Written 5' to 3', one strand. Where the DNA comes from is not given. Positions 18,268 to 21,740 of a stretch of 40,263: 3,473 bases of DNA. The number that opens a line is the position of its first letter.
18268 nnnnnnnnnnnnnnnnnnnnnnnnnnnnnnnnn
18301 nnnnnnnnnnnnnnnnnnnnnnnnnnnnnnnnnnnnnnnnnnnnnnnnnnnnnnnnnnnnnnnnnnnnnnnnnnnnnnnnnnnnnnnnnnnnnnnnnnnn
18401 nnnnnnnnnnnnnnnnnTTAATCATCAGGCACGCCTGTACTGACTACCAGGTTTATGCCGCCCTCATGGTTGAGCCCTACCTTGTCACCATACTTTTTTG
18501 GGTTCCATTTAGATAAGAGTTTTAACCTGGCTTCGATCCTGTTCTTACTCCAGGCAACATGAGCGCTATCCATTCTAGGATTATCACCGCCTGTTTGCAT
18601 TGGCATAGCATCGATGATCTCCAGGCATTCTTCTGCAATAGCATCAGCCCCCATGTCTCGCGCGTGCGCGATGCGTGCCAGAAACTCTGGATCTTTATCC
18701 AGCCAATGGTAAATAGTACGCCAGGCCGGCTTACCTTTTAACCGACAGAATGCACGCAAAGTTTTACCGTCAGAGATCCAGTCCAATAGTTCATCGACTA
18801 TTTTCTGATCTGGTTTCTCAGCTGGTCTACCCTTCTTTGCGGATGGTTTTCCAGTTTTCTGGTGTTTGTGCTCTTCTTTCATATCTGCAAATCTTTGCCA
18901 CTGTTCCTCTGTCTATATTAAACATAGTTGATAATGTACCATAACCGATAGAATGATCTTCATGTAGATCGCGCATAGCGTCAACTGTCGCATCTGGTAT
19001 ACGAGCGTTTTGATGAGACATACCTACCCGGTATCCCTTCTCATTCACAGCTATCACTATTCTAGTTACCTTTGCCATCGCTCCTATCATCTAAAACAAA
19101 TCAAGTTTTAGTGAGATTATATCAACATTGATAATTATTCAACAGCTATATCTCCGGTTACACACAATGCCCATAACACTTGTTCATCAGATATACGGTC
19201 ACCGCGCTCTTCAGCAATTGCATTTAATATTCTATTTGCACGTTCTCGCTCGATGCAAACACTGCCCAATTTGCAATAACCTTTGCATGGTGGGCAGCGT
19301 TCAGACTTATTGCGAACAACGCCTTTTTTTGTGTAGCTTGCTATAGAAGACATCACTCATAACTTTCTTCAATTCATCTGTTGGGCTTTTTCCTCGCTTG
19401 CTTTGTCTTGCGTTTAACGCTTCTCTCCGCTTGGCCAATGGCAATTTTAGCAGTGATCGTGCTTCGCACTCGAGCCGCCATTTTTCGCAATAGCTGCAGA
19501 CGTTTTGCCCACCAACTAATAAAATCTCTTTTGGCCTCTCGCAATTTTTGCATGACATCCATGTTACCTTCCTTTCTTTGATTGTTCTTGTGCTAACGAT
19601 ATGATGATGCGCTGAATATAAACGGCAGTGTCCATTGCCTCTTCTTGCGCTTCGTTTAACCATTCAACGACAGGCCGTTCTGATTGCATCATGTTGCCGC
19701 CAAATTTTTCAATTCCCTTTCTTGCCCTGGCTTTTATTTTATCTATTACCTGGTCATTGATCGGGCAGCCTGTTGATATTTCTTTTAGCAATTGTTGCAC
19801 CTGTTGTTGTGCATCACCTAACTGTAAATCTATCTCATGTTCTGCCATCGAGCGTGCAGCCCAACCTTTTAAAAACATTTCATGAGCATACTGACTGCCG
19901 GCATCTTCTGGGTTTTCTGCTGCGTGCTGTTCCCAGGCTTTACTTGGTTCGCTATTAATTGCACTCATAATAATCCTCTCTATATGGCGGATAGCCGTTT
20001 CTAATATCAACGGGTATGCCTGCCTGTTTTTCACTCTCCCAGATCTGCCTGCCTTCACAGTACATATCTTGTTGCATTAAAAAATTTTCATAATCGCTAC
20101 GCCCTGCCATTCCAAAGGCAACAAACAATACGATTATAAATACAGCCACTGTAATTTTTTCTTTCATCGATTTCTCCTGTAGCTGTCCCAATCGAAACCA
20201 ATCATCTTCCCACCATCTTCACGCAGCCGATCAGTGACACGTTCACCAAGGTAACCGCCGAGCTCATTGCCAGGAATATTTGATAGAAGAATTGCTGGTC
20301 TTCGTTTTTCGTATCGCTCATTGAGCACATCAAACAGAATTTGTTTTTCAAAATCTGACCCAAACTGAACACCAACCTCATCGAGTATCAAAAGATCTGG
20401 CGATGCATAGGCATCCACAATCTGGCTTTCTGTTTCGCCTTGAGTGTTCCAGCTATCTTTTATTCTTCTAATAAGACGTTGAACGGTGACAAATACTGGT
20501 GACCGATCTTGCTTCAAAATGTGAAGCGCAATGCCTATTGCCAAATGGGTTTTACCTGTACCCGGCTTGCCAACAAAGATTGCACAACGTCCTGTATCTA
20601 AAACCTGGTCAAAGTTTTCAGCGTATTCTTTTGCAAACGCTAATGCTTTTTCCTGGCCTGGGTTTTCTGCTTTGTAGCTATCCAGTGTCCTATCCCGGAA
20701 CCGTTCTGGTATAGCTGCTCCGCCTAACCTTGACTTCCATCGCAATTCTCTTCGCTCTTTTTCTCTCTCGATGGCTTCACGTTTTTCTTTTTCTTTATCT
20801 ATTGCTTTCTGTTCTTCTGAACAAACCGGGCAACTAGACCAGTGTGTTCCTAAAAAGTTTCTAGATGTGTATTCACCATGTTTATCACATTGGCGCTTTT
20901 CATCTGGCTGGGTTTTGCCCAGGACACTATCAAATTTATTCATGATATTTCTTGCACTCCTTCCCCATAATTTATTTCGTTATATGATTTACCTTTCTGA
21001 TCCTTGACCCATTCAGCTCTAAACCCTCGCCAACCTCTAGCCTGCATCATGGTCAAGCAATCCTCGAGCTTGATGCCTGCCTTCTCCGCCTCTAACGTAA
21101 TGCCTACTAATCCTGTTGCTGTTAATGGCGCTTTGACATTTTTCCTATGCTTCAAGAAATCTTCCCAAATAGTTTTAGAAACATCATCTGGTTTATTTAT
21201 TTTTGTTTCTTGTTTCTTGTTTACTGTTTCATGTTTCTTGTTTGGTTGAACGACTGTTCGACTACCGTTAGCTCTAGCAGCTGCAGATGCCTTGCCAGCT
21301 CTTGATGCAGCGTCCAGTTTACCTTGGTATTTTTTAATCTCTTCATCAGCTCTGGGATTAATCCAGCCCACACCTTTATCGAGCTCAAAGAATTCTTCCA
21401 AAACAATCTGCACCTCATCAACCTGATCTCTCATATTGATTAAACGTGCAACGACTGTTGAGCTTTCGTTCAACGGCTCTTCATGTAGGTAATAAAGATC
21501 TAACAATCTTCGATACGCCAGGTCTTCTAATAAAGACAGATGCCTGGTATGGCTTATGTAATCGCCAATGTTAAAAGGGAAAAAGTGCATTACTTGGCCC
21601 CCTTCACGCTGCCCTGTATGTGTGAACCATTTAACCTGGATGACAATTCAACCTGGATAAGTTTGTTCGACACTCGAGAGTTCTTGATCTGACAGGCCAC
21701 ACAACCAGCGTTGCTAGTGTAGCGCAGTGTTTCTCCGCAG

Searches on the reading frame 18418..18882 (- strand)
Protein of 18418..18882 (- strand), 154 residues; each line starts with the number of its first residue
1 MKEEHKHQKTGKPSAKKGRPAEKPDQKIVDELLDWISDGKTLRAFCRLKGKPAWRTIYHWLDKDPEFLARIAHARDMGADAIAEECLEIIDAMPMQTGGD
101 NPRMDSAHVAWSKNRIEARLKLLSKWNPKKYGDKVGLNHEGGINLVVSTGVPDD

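Call 11: search_protein_families(library=pfam, proteins=[window:18418-18882:-], max_evalue=0.01)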
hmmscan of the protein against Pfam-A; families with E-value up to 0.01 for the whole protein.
window:18418-18882:- (154 aa): 1 family
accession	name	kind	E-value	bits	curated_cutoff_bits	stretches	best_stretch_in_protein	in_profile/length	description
PF20901.3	Sf6_terminase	-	5.4e-31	107.3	27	1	26-135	3-103/106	Bacteriophage Sf6, terminase small subunit-like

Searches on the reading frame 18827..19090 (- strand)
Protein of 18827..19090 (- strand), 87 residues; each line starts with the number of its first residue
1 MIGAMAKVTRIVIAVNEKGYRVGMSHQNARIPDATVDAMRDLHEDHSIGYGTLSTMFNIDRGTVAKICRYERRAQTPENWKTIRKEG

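Call 21: search_protein_families(library=pfam, proteins=[window:18827-19090:-], max_evalue=1)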
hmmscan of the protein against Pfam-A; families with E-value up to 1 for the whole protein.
window:18827-19090:- (87 aa): 1 family
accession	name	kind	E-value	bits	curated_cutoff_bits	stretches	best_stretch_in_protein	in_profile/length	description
PF25787.1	HTH_SB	-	0.031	14.5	43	1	42-69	18-44/53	Sleeping Beauty transposase HTH domain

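Call 22: search_protein_families(library=phrogs, proteins=[window:18827-19090:-], max_evalue=0.01)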
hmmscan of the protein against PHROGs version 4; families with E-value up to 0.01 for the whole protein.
window:18827-19090:- (87 aa): 1 family
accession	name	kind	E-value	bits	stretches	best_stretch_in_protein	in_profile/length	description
phrog_6156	-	DNA, RNA and nucleotide metabolism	0.0038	17.5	1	9-72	164-226/261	endonuclease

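Call 34: find_homologous_proteins(query=window:18827-19090:-, max_evalue=0.001)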
Query window:18827-19090:- (87 aa): 18 proteins with E <= 0.001 among 18 candidates.
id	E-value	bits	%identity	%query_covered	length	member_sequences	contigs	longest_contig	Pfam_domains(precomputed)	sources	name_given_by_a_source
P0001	1.5e-51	189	100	100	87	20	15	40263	-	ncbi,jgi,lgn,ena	jgi:hypothetical protein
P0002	5.1e-41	156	83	93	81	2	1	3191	-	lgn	-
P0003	6.5e-33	130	69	98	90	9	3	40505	-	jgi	jgi:hypothetical protein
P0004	8.3e-31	123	67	97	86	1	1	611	-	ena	-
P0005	8.3e-30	120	65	94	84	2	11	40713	-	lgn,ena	-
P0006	1.9e-29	119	63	94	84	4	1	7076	-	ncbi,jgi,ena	-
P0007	1.9e-29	119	70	91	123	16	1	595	-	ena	-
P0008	1.1e-27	113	68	86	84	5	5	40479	PF25787.2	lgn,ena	-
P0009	1.6e-25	106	59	91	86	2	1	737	-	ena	-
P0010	4.6e-23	99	59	87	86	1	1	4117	-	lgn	-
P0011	8.6e-23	98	58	91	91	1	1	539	-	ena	-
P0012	1.7e-22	97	69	71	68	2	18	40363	-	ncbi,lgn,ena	-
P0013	4.7e-20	89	53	86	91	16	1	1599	-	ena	-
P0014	1.0e-19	88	46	94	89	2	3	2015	-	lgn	-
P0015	3.9e-19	86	49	86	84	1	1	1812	-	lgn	-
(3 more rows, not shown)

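Call 36: search_solved_structures(query=A1, max_evalue=10, show_alignments=3)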
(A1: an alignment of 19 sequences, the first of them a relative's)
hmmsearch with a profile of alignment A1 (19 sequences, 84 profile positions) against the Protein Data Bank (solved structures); distinct sequences matched with E-value up to 10: 17.
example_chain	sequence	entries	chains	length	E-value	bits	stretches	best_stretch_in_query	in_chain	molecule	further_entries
3bpv_A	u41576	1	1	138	0.077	15.8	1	18-63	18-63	Transcriptional regulator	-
3bpx_A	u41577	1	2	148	0.091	15.6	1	18-63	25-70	Transcriptional regulator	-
28oj_A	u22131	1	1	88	0.12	15.2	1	27-63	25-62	Probable chaperone-like protein YdbL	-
2ef8_A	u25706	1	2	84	0.17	14.7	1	32-75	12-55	Putative transcription factor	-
9w4v_A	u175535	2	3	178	0.21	14.4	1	27-61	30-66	Uncharacterized HTH-type transcriptional regulator PH0140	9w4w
3eus_A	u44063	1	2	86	0.33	13.8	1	33-80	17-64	DNA-binding protein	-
7bhy_A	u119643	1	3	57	0.34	13.8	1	31-68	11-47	Deoxyribonucleoside regulator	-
2d1h_A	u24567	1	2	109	0.4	13.6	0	26-61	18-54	109aa long hypothetical transcriptional regulator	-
7fby_A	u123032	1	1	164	0.4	13.5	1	31-61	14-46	Transcriptional regulatory protein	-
1vjx_A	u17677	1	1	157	0.45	13.4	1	17-56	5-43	putative ferritin-like diiron-carboxylate protein TM1526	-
2m8e_A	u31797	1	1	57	0.46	13.4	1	26-67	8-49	SLEEPING BEAUTY TRANSPOSASE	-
2dbb_A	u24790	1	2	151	0.7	12.8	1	33-62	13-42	Putative HTH-type transcriptional regulator PH0061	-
3tgn_A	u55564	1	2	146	0.77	12.6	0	37-60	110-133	Adc operon repressor AdcR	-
1utx_A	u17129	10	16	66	1.2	12.1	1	31-63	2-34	CYLR2 | cytolysin regulator 2 | PUTATIVE TRANSCRIPTION REGULATOR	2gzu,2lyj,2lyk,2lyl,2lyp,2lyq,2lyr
2xiu_A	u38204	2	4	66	1.2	12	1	31-63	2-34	CYLR2 | CYLR2 SYNONYM CYTOLYSIN REPRESSOR 2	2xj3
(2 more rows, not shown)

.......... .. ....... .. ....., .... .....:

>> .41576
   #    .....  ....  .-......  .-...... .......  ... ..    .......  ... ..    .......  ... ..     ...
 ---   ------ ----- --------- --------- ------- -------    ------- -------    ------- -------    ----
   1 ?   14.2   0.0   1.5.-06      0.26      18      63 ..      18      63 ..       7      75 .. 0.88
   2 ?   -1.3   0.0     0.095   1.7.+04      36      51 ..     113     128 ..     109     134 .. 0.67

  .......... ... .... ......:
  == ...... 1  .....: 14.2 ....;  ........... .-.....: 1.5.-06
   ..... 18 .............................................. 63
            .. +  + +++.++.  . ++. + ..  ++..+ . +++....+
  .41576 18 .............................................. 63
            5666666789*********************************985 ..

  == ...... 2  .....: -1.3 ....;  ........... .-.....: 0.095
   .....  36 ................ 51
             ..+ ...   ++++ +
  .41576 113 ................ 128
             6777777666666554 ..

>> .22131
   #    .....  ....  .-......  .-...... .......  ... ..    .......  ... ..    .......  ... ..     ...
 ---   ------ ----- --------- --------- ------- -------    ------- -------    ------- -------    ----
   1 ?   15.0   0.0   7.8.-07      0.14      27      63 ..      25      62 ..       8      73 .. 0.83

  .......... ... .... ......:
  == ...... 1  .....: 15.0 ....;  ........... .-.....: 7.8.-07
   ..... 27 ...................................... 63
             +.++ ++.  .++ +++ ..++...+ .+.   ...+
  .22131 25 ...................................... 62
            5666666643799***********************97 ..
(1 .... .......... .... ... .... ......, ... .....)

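Call 52: predict_structure(alignment_id=A2)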
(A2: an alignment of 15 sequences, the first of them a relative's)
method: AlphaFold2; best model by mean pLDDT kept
length: 87 residues; sequences in the alignment: 15
mean_pLDDT: 65.3   pTM: 0.48
mean pLDDT of the five models: 65.3, 64.6, 64.0, 63.6, 59.2
residues with pLDDT >= 90: 1; 70-90: 38; 50-70: 28; < 50: 20
segments of 3 or more residues with pLDDT < 50: 1-5, 84-87
pLDDT, mean of each block of 10 residues (from residue 1): 48 51 52 77 86 86 80 54 48
secondary structure, 60 per line:
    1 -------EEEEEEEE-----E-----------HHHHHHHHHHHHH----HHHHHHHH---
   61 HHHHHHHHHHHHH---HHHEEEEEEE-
elements in order: E8-15 H33-45 H50-57 H61-73 E80-86
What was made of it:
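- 18827..19090 (-): Candidate cognate factor: an 83-87-aa helix-turn-helix protein (Bordetella BPP-1 Bbp27 family) encoded immediately upstream of terS. The structure model shows a three-helix HTH (call 52).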

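Call 56: fold_search(model_id=the predicted structure, library=pdb)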
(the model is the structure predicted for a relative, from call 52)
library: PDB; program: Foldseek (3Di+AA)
matches with E <= 10: 886; with E <= 0.001: 0
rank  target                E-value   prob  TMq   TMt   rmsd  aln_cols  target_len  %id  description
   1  5cm3_A                1.1e-01  0.80  0.41  0.37   8.3        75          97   17  Crystal Structure of KorA, a plasmid-encoded, global transcription regulator (released 2016-04-06)
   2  8a22_Yc               1.1e-01  0.91  0.47  0.26  12.9        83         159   16  Structure of the mitochondrial ribosome from Polytomella magna (released 2022-11-16)
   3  5cm3_B                1.1e-01  0.77  0.41  0.39   8.9        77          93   17  Crystal Structure of KorA, a plasmid-encoded, global transcription regulator (released 2016-04-06)
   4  5clv_I                1.7e-01  0.96  0.45  0.61   6.4        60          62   13  Crystal Structure of KorA-operator DNA complex (KorA-OA) (released 2016-04-06)
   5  5clv_M                1.7e-01  0.95  0.45  0.60   6.8        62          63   13  Crystal Structure of KorA-operator DNA complex (KorA-OA) (released 2016-04-06)
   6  2w7n_B                1.7e-01  0.75  0.41  0.38   7.9        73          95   18  Crystal Structure of KorA Bound to Operator DNA: Insight into Repressor Cooperation in RP4 Gene Regulation (released 2009-02-17)
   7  2w7n_A                1.7e-01  0.69  0.40  0.38   8.3        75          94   17  Crystal Structure of KorA Bound to Operator DNA: Insight into Repressor Cooperation in RP4 Gene Regulation (released 2009-02-17)
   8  8qa9_C                2.0e-01  0.66  0.41  0.34   8.2        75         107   17  Crystal structure of the RK2 plasmid encoded co-complex of the C-terminally truncated transcriptional repressor protei (released 2024-02-21)
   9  5clv_B                2.1e-01  0.63  0.41  0.37   8.6        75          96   17  Crystal Structure of KorA-operator DNA complex (KorA-OA) (released 2016-04-06)
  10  8r7y_A                2.3e-01  1.00  0.43  0.13   1.1        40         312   18  Deoxyribonucleoside regulator DeoR in complex with the DNA operator (released 2024-06-19)
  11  5fgm                  2.3e-01  0.99  0.44  0.58   2.4        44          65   20  Streptomyces coelicolor SigR region 4 (released 2016-03-02)
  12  5clv_E                2.3e-01  0.82  0.43  0.54   7.1        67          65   18  Crystal Structure of KorA-operator DNA complex (KorA-OA) (released 2016-04-06)
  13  6jcy_F                2.4e-01  0.98  0.46  0.26   2.4        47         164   15  Mycobacterium tuberculosis RNA polymerase transcription initiation open complex with a chimeric ECF sigma factor sigH/ (released 2019-05-29)
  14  3bpx_B                2.4e-01  0.77  0.39  0.26   8.8        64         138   26  Crystal Structure of MarR (released 2008-05-20)
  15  5clv_A                2.4e-01  0.63  0.41  0.38   8.1        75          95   17  Crystal Structure of KorA-operator DNA complex (KorA-OA) (released 2016-04-06)
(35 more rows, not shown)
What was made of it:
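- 18827..19090 (-): Fold matches are weak and include sigma region 4 bound to -35 DNA (call 56).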

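Call 60: find_related_loci(query=A2, collection=genome_contigs, flank=10000)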
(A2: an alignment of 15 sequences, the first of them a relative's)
Query A2 (87 aa) in genome_contigs; peptide patterns used: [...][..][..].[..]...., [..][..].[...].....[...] (x = any residue, [..] = any of these).
202 stretches matched a pattern; 10 encode a relative of the query (tblastn E <= 1e-3); 10 distinct loci.
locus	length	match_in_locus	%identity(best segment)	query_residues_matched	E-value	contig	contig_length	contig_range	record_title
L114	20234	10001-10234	47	7-84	7e-26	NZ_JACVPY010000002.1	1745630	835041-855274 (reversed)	Polynucleobacter sp. UB-Piko-W3 2634493311, whole genome shotgun sequence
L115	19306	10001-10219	52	12-84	1e-25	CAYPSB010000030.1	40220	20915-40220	MAG TPA_asm: uncultured Flavobacterium sp. isolate SRP135725_co1_544 genome assembly, contig: NODE_916_length_40220_cov_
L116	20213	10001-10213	48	13-83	1e-23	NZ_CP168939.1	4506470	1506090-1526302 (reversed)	Dechloromonas sp. ARDL1 chromosome, complete genome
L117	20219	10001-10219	51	13-85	2e-22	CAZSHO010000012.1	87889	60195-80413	MAG TPA_asm: uncultured Rhodocyclaceae bacterium isolate binchicken_co322_129 genome assembly, contig: NODE_517_length_8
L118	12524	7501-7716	50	12-83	2e-22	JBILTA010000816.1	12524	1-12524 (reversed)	MAG: Pirellulaceae bacterium isolate ME2018-07-06_3300042522_group8_bin60 Rohwer_bin1641_scaffold_1651_c1, whole genome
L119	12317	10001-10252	42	5-86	4e-22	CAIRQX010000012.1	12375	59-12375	MAG: uncultured Burkholderiales bacterium isolate KT6_bin-518 genome assembly, contig: bin-518:012/168, whole genome sho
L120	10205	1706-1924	53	11-83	2e-21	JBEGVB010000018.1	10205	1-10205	MAG: Planctomycetota bacterium isolate riogrande_2019_sw_WHONDRS-S19S_0066_B_bin.112 scaffold_981466, whole genome shotg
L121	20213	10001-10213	48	13-83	5e-20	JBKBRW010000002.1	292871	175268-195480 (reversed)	MAG: Thiobacillus sp. isolate 21H_023.bin.34 NODE_2_length_292871_cov_14.911337, whole genome shotgun sequence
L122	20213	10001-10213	47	13-84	1e-19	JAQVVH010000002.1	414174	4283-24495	MAG: Gallionella sp. isolate STF1_75 NODE_8_length_414174_cov_17.923806_Sandtown_F1, whole genome shotgun sequence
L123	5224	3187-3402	43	12-83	1e-17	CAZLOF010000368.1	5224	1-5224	MAG TPA_asm: uncultured Thermoflexus sp. isolate SRP296810_co1_282 genome assembly, contig: NODE_23112_length_5224_cov_3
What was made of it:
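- The prophage relatives found sit in genomes or bins labelled Betaproteobacteria apart from a few other metagenome bins (call 60), so a shared host factor is conceivable.
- Tried and rejected: The scan with A2 worked (call 60).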

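Call 66: search_protein_families(library=ncbifam, proteins=[window:18827-19090:-], max_evalue=1)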
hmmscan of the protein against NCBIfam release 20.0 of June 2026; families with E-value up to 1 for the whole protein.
window:18827-19090:- (87 aa): 0 families

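Call 69: find_related_loci(query=A2, collection=viral_contigs, flank=7000)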
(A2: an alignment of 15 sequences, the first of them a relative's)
Query A2 (87 aa) in viral_contigs; peptide patterns used: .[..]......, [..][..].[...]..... (x = any residue, [..] = any of these).
275 stretches matched a pattern; 202 encode a relative of the query (tblastn E <= 1e-3); the best 80 are kept; 80 distinct loci.
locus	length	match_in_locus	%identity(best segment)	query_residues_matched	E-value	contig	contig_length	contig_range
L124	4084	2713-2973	100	1-87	6e-57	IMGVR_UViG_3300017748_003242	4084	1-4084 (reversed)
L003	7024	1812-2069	92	1-86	8e-53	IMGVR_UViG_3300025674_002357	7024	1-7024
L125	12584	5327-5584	92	1-86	8e-53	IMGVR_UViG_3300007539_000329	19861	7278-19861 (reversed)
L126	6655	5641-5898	92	1-86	8e-53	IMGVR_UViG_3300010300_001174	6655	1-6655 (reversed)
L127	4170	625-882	92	1-86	1e-52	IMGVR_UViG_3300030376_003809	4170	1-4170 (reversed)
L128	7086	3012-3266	69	1-85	2e-38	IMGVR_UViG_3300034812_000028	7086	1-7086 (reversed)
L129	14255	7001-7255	69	1-85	2e-38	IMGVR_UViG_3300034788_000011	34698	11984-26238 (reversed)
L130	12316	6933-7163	70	7-83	1e-35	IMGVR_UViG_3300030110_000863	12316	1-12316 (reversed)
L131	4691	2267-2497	70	7-83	2e-35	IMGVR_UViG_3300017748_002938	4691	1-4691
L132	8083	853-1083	70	7-83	1e-35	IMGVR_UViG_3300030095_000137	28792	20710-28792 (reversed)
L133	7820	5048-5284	68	6-84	4e-35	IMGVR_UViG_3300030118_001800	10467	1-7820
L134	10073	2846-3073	64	12-87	2e-32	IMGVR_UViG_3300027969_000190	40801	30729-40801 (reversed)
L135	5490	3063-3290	64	12-87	2e-32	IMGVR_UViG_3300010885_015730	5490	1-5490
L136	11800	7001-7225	64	12-86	8e-32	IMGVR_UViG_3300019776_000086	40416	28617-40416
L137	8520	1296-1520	65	12-86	2e-31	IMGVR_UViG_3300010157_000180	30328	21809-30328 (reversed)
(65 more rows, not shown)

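Call 76: list_cluster_members(proteins=[P0001])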
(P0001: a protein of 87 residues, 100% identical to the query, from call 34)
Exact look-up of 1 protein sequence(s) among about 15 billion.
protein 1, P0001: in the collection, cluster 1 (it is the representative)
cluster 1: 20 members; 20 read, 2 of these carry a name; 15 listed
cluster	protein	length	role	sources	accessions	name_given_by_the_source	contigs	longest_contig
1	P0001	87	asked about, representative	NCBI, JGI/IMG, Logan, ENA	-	hypothetical protein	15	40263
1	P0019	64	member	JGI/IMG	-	hypothetical protein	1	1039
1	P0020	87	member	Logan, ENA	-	-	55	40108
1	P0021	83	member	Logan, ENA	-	-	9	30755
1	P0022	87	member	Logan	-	-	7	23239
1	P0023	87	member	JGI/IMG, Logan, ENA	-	-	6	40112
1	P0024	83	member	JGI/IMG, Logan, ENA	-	-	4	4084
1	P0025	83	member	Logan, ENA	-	-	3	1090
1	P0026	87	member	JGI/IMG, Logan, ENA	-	-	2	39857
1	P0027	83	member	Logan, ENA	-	-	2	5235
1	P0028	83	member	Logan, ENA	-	-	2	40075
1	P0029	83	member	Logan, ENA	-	-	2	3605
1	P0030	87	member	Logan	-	-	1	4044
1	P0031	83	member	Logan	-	-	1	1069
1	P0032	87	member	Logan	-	-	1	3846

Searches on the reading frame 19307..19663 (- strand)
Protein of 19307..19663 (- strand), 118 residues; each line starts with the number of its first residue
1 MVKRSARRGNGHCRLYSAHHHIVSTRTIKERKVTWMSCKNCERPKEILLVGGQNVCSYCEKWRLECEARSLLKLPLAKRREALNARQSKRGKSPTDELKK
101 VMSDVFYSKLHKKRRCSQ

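Call 10: search_protein_families(library=pfam, proteins=[window:19307-19663:-], max_evalue=0.01)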
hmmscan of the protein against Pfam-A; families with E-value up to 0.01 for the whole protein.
window:19307-19663:- (118 aa): 1 family
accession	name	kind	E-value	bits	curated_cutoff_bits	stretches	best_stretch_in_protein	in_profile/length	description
PF24751.1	DUF7696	-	1.9e-10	41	27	1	55-106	1-52/55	Family of unknown function (DUF7696)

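Call 66: search_protein_families(library=ncbifam, proteins=[window:19307-19663:-], max_evalue=1)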
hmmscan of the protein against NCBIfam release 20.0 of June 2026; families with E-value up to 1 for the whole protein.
window:19307-19663:- (118 aa): 0 families

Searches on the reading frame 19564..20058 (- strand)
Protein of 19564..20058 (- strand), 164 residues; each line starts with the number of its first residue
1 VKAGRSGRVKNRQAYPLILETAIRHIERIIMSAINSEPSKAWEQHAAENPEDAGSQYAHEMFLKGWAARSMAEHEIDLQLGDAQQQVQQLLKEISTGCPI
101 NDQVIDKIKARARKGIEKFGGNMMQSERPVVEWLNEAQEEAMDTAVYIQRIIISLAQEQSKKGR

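Call 10: search_protein_families(library=pfam, proteins=[window:19564-20058:-], max_evalue=0.01)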
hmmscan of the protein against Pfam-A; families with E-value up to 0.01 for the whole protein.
window:19564-20058:- (164 aa): 1 family
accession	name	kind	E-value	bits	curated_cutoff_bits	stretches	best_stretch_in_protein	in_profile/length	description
PF00708.24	Acylphosphatase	-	0.00021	21.9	22.5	1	56-112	20-73/85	Acylphosphatase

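Call 66: search_protein_families(library=ncbifam, proteins=[window:19564-20058:-], max_evalue=1)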
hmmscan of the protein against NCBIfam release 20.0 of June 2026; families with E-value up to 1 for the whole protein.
window:19564-20058:- (164 aa): 0 families

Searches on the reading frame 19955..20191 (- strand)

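Call 21: search_protein_families(library=pfam, proteins=[window:19955-20191:-], max_evalue=1)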
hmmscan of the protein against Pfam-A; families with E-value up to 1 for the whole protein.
window:19955-20191:- (78 aa): 0 families

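Call 22: search_protein_families(library=phrogs, proteins=[window:19955-20191:-], max_evalue=0.01)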
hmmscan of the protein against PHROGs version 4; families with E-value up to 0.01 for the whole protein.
window:19955-20191:- (78 aa): 2 families
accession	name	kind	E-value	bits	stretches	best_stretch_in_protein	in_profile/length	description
phrog_17261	-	unknown function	1.7e-09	38.3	1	19-74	12-67/73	-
phrog_6168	-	unknown function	7.3e-09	36.3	1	9-51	2-46/65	-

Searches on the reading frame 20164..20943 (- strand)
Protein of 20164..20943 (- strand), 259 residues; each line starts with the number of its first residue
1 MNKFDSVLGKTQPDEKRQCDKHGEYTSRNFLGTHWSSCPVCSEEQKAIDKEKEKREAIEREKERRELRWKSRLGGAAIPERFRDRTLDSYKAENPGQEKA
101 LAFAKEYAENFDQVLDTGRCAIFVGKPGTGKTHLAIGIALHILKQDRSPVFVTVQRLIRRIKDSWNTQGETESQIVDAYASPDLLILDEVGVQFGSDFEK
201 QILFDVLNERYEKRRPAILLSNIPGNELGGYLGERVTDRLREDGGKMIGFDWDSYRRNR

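Call 10: search_protein_families(library=pfam, proteins=[window:20164-20943:-], max_evalue=0.01)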
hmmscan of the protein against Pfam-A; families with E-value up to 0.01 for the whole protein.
window:20164-20943:- (259 aa): 12 families
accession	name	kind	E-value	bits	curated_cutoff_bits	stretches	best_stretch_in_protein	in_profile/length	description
PF01695.23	IstB_IS21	-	4.9e-20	72.5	24.1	1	116-235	90-206/238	IstB-like ATP binding protein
PF00308.24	Bac_DnaA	-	1.6e-07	32.1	23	1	97-240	16-155/162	Bacterial DnaA ATPAse domain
PF20720.3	nSTAND3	-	1.3e-05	25.3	27.2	1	109-168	8-64/155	Novel STAND NTPase 3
PF13481.12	AAA_25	-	0.00014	22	27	1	112-146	27-61/195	AAA domain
PF02562.22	PhoH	-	0.00025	21.1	27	1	114-160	15-61/205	PhoH-like protein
PF00004.35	AAA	-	0.00045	21.1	21.2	1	122-197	2-73/131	ATPase family associated with various cellular activities (AAA)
PF00910.28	RNA_helicase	-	0.00076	20.4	21.5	1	122-194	2-62/105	RNA helicase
PF04851.21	ResIII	-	0.0021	18.4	22.5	1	96-171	7-79/164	Type III restriction enzyme, res subunit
PF07728.20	AAA_5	-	0.0023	18.4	22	1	122-190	3-75/139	AAA domain (dynein-related subfamily)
PF13604.12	AAA_30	-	0.0027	17.9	27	1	109-192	8-99/191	AAA domain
PF02367.23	TsaE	-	0.0042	17.5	26.6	1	105-156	8-61/128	Threonylcarbamoyl adenosine biosynthesis protein TsaE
PF06068.19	TIP49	-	0.0046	16.6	23.8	1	117-142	49-74/347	TIP49 P-loop domain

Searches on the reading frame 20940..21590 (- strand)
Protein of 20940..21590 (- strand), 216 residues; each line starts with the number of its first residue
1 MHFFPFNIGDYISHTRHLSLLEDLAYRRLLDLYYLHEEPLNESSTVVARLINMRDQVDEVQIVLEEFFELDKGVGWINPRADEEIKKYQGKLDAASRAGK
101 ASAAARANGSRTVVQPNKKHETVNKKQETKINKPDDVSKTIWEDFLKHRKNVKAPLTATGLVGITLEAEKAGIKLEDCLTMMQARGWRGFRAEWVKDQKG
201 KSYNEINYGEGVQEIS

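Call 10: search_protein_families(library=pfam, proteins=[window:20940-21590:-], max_evalue=0.01)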
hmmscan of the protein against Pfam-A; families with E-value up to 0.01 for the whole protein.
window:20940-21590:- (216 aa): 1 family
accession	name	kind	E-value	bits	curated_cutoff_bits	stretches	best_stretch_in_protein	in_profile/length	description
PF07120.17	DUF1376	-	1.5e-22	80.2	30.1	1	2-85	1-85/86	Protein of unknown function (DUF1376)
